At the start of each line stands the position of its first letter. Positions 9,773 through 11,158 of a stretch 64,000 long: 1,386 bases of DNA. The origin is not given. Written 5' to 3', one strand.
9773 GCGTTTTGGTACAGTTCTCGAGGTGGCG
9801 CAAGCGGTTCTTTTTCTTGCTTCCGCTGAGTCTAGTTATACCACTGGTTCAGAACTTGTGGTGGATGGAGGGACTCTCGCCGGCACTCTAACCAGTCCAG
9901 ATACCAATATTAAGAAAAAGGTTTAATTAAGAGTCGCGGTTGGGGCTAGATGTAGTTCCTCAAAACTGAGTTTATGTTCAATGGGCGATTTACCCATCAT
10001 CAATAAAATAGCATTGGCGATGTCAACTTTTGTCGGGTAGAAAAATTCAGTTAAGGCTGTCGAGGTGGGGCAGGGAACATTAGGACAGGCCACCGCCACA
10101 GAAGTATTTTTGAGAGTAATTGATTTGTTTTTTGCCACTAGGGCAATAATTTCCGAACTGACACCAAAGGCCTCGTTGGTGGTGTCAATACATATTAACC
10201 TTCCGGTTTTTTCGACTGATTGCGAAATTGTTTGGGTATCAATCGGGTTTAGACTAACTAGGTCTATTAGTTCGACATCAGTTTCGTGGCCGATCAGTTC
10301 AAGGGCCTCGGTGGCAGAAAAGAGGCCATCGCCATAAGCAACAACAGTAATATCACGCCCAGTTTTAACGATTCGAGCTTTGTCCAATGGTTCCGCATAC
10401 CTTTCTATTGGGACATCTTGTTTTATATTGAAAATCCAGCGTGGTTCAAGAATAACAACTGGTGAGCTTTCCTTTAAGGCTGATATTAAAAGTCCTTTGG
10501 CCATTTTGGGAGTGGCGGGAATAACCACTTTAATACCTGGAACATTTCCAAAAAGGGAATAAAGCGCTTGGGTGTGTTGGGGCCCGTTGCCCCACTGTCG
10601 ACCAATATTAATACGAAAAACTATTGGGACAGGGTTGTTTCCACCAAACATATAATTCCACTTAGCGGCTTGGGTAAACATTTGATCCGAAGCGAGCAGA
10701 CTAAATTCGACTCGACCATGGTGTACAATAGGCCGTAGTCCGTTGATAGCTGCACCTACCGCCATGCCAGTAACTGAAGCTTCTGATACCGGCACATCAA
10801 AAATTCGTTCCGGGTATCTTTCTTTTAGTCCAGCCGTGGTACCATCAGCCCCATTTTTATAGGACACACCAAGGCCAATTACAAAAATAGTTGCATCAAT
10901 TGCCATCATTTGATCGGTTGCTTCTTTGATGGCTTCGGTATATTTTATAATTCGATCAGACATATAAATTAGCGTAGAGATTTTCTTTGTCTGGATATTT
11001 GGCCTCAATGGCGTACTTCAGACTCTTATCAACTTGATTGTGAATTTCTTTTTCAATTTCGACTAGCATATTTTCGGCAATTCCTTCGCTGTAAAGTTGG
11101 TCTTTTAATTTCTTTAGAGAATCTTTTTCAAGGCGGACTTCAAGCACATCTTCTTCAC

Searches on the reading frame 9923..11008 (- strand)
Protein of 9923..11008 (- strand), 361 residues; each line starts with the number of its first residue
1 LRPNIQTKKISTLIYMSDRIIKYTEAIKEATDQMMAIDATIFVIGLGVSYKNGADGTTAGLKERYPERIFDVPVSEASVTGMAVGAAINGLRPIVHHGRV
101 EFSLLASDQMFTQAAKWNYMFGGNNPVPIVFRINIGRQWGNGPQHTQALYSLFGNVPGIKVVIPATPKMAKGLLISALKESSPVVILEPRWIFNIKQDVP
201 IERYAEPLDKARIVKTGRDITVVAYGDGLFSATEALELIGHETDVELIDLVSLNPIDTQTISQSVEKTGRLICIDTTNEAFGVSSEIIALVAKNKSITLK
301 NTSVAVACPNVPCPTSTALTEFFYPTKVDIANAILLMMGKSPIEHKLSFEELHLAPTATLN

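Call 11: search_protein_families(library=pfam, proteins=[window:9923-11008:-], max_evalue=0.001)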
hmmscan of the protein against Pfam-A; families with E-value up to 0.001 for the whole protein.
window:9923-11008:- (361 aa): 2 families
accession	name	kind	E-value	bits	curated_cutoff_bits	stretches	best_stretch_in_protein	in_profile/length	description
PF02779.29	Transket_pyr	-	2e-25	89.9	27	1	21-190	3-169/174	Transketolase, pyrimidine binding domain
PF02780.25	Transketolase_C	-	7.9e-23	81.1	25.9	1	210-330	2-124/124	Transketolase, C-terminal domain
